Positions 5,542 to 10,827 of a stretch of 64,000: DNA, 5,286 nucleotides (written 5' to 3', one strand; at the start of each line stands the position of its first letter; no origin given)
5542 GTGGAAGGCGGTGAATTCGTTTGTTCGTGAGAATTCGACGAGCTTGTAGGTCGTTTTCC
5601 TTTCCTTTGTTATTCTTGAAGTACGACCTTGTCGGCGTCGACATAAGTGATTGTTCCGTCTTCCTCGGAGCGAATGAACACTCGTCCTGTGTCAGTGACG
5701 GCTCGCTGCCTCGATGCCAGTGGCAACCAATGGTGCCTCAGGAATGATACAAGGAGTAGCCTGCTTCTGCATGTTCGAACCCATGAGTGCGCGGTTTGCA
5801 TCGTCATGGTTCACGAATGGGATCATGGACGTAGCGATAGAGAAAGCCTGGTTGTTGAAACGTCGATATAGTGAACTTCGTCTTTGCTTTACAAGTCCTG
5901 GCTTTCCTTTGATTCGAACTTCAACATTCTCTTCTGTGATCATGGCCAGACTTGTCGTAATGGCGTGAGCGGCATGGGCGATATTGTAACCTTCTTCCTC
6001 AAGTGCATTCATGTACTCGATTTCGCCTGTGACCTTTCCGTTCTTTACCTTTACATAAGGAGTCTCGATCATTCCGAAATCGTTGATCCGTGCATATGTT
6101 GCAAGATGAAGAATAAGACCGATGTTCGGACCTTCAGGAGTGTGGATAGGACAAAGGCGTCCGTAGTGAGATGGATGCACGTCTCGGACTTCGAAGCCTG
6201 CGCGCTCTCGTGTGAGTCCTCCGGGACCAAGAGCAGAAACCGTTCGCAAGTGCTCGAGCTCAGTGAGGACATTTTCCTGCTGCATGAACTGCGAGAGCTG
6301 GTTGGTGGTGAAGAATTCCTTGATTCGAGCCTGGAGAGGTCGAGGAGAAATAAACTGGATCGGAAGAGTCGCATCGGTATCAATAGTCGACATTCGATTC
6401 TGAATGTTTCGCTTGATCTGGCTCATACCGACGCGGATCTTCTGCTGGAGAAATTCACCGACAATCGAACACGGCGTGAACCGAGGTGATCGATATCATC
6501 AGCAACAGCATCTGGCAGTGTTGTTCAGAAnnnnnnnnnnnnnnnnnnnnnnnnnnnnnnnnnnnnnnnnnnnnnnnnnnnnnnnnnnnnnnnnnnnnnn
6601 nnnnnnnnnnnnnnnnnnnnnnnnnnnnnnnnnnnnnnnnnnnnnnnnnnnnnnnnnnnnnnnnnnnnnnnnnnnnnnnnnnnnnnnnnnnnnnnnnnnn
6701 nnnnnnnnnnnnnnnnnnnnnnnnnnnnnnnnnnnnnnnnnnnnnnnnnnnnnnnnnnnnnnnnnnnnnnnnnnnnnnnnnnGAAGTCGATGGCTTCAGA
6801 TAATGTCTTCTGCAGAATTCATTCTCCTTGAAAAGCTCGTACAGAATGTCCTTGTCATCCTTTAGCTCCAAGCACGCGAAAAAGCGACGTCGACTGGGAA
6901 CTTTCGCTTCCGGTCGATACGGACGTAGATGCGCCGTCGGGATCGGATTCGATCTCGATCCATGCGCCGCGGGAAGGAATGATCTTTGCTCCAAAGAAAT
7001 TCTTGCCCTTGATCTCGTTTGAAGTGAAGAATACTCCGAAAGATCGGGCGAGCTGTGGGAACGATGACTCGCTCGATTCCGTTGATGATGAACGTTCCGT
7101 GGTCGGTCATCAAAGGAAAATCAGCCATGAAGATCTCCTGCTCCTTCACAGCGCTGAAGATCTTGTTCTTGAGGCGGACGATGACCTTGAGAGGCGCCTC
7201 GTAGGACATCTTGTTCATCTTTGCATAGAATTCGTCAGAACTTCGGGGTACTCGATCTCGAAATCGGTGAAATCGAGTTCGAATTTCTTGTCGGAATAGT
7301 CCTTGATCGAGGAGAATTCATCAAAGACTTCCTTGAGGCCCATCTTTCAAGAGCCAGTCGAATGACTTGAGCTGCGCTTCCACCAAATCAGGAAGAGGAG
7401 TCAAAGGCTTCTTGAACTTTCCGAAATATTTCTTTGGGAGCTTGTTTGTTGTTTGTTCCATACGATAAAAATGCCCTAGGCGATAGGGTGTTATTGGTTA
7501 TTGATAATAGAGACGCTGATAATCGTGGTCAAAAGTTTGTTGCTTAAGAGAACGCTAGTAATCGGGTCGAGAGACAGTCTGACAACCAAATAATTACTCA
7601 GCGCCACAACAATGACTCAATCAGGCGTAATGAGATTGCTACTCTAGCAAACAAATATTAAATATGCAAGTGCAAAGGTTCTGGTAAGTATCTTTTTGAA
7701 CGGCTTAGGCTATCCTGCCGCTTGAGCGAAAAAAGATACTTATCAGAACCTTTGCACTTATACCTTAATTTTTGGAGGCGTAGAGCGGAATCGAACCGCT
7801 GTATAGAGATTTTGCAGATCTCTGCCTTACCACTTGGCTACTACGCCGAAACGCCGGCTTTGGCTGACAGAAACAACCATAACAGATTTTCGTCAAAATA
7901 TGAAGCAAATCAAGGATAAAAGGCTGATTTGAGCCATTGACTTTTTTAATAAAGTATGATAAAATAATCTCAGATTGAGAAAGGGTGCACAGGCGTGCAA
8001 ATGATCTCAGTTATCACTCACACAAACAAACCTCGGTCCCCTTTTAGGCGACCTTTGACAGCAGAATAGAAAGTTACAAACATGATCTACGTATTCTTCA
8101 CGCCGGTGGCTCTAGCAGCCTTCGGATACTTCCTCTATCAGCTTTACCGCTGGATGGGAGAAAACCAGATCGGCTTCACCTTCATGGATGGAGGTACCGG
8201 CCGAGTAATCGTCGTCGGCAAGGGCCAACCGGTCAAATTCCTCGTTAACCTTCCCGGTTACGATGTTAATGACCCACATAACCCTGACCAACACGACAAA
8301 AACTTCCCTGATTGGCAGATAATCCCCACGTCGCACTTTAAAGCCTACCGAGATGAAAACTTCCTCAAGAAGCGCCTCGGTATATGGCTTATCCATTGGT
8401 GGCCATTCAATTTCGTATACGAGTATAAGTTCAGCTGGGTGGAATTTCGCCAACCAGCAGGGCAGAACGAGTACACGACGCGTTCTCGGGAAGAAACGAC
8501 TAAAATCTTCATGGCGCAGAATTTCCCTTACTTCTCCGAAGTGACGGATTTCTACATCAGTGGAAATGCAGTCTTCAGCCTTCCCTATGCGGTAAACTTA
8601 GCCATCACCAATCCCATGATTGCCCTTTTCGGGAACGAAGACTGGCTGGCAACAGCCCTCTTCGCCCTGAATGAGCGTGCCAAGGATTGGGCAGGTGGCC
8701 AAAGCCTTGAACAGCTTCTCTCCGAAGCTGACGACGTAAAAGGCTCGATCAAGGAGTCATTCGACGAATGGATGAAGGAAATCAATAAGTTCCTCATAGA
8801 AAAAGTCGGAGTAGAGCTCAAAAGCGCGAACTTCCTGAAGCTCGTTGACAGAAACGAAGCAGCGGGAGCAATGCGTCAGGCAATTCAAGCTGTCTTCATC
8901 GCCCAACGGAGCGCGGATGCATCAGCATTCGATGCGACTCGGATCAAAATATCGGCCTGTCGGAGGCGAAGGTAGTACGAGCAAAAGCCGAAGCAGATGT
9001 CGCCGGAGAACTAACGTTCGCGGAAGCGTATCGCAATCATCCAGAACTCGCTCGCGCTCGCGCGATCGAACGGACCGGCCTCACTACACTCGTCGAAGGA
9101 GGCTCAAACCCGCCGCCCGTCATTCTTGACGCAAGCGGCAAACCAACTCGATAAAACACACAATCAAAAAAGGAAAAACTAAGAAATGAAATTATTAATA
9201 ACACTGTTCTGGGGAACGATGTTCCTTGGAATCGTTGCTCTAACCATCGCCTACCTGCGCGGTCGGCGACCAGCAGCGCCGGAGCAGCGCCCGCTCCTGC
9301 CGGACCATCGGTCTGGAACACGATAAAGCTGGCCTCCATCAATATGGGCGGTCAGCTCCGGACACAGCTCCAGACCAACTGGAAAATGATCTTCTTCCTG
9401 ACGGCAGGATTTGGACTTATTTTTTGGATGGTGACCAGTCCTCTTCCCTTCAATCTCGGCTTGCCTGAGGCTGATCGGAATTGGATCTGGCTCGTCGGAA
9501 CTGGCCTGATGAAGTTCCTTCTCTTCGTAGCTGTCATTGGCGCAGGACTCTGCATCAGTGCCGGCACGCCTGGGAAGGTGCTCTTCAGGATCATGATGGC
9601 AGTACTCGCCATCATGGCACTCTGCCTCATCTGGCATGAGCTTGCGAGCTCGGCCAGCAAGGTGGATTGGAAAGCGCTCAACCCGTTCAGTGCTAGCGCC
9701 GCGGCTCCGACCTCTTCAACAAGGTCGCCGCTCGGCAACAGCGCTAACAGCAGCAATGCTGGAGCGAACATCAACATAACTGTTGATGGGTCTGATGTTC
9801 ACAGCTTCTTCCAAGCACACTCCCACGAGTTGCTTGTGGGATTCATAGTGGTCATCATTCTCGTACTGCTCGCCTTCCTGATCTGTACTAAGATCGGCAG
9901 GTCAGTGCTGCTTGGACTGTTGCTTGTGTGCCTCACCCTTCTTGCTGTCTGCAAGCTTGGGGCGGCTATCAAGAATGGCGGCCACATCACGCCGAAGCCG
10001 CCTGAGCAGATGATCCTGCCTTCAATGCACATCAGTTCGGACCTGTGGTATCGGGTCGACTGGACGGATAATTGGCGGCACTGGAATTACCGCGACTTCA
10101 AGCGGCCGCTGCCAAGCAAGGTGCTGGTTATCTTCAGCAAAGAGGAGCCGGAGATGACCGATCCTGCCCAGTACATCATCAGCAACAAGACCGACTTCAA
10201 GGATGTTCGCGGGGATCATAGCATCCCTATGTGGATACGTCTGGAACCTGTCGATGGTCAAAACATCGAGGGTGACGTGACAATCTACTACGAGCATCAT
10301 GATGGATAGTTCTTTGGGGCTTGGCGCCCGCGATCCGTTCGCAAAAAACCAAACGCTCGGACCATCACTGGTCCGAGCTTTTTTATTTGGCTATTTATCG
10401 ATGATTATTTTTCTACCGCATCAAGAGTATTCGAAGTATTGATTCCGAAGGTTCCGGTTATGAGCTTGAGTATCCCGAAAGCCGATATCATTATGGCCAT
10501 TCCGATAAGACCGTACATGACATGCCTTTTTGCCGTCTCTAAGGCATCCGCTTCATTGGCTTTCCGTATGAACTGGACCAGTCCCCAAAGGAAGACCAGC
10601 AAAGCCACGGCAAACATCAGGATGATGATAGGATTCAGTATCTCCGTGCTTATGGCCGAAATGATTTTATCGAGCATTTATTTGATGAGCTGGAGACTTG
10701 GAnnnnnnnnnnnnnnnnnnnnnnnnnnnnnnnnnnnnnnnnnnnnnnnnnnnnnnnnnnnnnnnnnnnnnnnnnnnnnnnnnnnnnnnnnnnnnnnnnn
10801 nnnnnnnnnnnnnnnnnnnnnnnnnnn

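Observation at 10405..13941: Array of six tandem paralogous small two-TM proteins with a shared AGGD..KIKEAK core, co-oriented with a membrane-anchored solute-binding protein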

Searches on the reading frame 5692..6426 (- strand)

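Call 7: search_protein_families(library=pfam, proteins=[window:5692-6426:-], max_evalue=0.001)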
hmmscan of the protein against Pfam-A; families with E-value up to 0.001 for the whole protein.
window:5692-6426:- (244 aa): 2 families
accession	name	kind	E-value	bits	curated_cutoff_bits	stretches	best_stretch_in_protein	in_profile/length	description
PF04565.21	RNA_pol_Rpb2_3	-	2e-29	101.9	21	1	46-114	1-68/68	RNA polymerase Rpb2, domain 3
PF10385.14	RNA_pol_Rpb2_45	-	3.6e-12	46.6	28.2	1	124-181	1-57/66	RNA polymerase beta subunit external 1 domain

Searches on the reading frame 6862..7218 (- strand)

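Call 7: search_protein_families(library=pfam, proteins=[window:6862-7218:-], max_evalue=0.001)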
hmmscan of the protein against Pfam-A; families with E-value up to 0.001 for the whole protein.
window:6862-7218:- (118 aa): 1 family
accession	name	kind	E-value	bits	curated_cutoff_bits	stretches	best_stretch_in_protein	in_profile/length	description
PF04563.20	RNA_pol_Rpb2_1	-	7.8e-05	22.7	28.2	0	3-53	74-151/203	RNA polymerase beta subunit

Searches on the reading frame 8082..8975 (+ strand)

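Call 3: search_protein_families(library=pfam, proteins=[window:8082-8975:+], max_evalue=1)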
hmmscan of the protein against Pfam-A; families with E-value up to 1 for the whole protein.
window:8082-8975:+ (297 aa): 1 family
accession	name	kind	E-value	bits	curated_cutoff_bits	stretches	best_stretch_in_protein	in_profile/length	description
PF20880.2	G1_gp67_N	-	0.32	11.5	27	1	103-118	23-38/77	Phage G1 gp67, N-terminal domain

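Call 4: search_protein_families(library=ncbifam, proteins=[window:8082-8975:+], max_evalue=1)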
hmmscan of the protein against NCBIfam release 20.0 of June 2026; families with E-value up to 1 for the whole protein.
window:8082-8975:+ (297 aa): 1 family
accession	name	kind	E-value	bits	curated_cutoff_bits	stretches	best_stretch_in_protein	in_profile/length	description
NF004406.0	PRK05758.3-2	equivalog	0.035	14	172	1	190-271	16-103/186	F0F1 ATP synthase subunit delta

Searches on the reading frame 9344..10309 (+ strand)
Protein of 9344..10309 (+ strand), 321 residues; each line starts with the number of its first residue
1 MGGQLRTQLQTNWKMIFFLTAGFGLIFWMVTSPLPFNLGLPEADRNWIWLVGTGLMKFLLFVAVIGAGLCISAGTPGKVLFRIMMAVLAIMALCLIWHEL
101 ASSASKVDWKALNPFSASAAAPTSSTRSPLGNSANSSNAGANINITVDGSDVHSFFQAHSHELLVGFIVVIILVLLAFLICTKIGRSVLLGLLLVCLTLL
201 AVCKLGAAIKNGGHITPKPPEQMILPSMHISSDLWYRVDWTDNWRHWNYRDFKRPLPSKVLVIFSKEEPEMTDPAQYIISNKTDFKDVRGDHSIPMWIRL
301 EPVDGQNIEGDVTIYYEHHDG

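Call 3: search_protein_families(library=pfam, proteins=[window:9344-10309:+], max_evalue=1)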
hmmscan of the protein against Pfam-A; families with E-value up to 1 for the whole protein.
window:9344-10309:+ (321 aa): 3 families
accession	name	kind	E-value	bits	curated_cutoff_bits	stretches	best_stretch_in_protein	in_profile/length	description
PF14264.12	Glucos_trans_II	-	0.0039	16.8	30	1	83-211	181-296/317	Glucosyl transferase GtrII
PF12297.13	EVC2_like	-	0.54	9.5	25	1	139-184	44-90/429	Ellis van Creveld protein 2 like protein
PF20087.4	DUF6479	-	0.59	11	25.4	1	188-227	24-62/120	Family of unknown function (DUF6479)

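Call 4: search_protein_families(library=ncbifam, proteins=[window:9344-10309:+], max_evalue=1)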
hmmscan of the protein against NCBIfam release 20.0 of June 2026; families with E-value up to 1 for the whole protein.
window:9344-10309:+ (321 aa): 0 families

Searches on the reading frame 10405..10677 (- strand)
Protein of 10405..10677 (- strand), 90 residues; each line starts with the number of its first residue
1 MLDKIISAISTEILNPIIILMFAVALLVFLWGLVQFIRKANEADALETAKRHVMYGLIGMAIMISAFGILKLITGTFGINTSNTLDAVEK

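Call 3: search_protein_families(library=pfam, proteins=[window:10405-10677:-], max_evalue=1)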
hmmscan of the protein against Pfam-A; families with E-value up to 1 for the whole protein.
window:10405-10677:- (90 aa): 8 families
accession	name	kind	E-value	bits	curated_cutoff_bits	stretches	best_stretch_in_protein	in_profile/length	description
PF18895.5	T4SS_pilin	-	5.7e-05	23.5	26.6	1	6-73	5-71/71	Type IV secretion system pilin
PF09933.14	DUF2165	-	0.00031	21.3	24.9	1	14-75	63-123/157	Predicted small integral membrane protein (DUF2165)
PF02656.20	DUF202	-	0.05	14.5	23.4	0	17-40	43-66/68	Domain of unknown function (DUF202)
PF17197.9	DUF5134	-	0.078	13.4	29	1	14-66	103-151/152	Domain of unknown function (DUF5134)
PF18179.6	SUa-2TM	-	0.15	11.8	25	1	23-56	66-100/279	SMODS- and Ubiquitin system-associated 2TM effector domain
PF00335.26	Tetraspanin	-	0.21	11.7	32.1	1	13-70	7-63/225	Tetraspanin family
PF04246.17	RseC_MucC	-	0.28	11.5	24.4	1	17-81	66-122/130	Positive regulator of sigma(E), RseC/MucC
PF20456.3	DUF6709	-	0.78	9.1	27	0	53-89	18-54/339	Family of unknown function (DUF6709)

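Call 4: search_protein_families(library=ncbifam, proteins=[window:10405-10677:-], max_evalue=1)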
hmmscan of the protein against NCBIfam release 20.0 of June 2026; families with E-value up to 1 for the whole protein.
window:10405-10677:- (90 aa): 8 families
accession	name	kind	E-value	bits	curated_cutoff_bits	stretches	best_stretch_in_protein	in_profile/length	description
NF045849.1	ICE_MMCAP2_0565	equivalog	3.3e-06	26.7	40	1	6-76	9-79/80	Mbov_0395 family pilin-like conjugal transfer protein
NF045937.1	MSC_0624_12TM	equivalog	0.0056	15.3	70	1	9-83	238-312/445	MSC_0624 family F1-like ATPase-associated membrane protein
NF038300.1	EPS_HpsL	equivalog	0.011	14.3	640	1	9-77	140-206/534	hormogonium polysaccharide biosynthesis protein HpsL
NF007311.0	PRK09796.1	equivalog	0.024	13.2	722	1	2-85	238-318/485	PTS cellobiose/arbutin/salicin transporter subunit IIBC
NF033883.1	conj_TraQ_IncI1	equivalog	0.039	13.8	80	1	4-66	4-65/175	conjugal transfer protein TraQ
NF010199.0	PRK13673.1-6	equivalog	0.043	13.7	125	1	13-67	36-88/128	hypothetical protein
NF010606.0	PRK14002.1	equivalog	0.077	12.8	263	1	15-61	11-57/186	K(+)-transporting ATPase subunit C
TIGR03943.1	TIGR03943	equivalog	0.19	11.1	88.8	1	18-64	14-68/221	TIGR03943 family putative permease subunit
